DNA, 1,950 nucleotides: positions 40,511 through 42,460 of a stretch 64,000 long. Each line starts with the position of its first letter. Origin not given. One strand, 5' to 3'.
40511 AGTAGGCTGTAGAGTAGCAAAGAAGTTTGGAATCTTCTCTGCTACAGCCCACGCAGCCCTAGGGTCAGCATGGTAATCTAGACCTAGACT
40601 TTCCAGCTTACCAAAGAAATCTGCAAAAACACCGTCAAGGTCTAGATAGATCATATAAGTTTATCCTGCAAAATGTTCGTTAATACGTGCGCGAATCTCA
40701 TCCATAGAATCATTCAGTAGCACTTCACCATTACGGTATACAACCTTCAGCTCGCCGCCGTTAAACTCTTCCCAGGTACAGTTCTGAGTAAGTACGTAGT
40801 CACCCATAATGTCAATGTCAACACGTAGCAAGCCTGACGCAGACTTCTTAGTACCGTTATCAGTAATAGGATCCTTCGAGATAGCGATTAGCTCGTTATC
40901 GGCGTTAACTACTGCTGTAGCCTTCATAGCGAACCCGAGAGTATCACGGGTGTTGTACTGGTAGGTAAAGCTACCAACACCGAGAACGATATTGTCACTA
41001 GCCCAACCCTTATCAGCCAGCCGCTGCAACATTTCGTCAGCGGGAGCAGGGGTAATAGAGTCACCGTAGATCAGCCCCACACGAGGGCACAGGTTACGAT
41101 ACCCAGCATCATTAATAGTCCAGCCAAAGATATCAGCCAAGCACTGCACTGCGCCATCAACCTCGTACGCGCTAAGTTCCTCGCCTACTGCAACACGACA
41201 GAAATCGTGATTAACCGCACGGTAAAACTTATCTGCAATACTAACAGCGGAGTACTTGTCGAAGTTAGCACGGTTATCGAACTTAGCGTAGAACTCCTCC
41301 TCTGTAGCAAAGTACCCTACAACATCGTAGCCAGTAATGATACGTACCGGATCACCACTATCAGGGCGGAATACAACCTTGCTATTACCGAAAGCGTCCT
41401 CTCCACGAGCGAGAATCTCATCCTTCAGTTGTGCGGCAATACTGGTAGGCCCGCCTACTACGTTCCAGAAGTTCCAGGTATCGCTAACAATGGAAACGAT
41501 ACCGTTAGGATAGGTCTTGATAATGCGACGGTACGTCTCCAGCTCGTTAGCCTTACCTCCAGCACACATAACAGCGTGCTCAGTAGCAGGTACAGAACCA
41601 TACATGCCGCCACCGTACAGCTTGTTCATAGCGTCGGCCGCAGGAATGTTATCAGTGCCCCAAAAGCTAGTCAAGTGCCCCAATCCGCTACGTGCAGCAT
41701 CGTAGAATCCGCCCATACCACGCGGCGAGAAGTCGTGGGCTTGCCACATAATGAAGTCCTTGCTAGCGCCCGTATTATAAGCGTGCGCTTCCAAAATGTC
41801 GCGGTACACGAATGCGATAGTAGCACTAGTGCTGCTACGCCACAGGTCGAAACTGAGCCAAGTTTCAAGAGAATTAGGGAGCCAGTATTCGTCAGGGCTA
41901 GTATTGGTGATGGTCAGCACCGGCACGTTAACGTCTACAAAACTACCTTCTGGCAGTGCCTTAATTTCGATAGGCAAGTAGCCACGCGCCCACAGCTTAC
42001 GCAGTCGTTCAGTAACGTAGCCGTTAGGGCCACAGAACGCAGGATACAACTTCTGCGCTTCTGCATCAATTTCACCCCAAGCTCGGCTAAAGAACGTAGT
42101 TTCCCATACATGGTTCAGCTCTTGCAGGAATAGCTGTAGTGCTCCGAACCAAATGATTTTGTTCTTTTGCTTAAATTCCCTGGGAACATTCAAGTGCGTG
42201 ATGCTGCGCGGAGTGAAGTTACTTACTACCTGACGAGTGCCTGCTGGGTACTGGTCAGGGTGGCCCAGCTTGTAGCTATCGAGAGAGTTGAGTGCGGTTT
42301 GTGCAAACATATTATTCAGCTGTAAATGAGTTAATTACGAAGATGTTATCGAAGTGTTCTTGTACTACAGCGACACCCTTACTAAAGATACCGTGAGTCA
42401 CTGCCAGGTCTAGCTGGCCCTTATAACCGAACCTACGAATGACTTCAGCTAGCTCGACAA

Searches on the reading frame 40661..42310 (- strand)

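Call 16: search_protein_families(library=phrogs, proteins=[window:40661-42310:-])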
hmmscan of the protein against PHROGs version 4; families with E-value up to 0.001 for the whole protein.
window:40661-42310:- (549 aa): 4 families
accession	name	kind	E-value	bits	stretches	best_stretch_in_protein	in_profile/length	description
phrog_448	-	other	1.6e-161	539.6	1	5-546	14-496/500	nicotinamide phosphoribosyl transferase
phrog_15800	-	other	1.2e-67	229.8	2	339-545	122-320/322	nicotinamide phosphoribosyl transferase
phrog_12872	-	other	6.4e-66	224.1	1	237-543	236-536/547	nicotinamide phosphoribosyl transferase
phrog_16547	-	other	2.7e-62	211.7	1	5-287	9-300/315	nicotinamide phosphoribosyl transferase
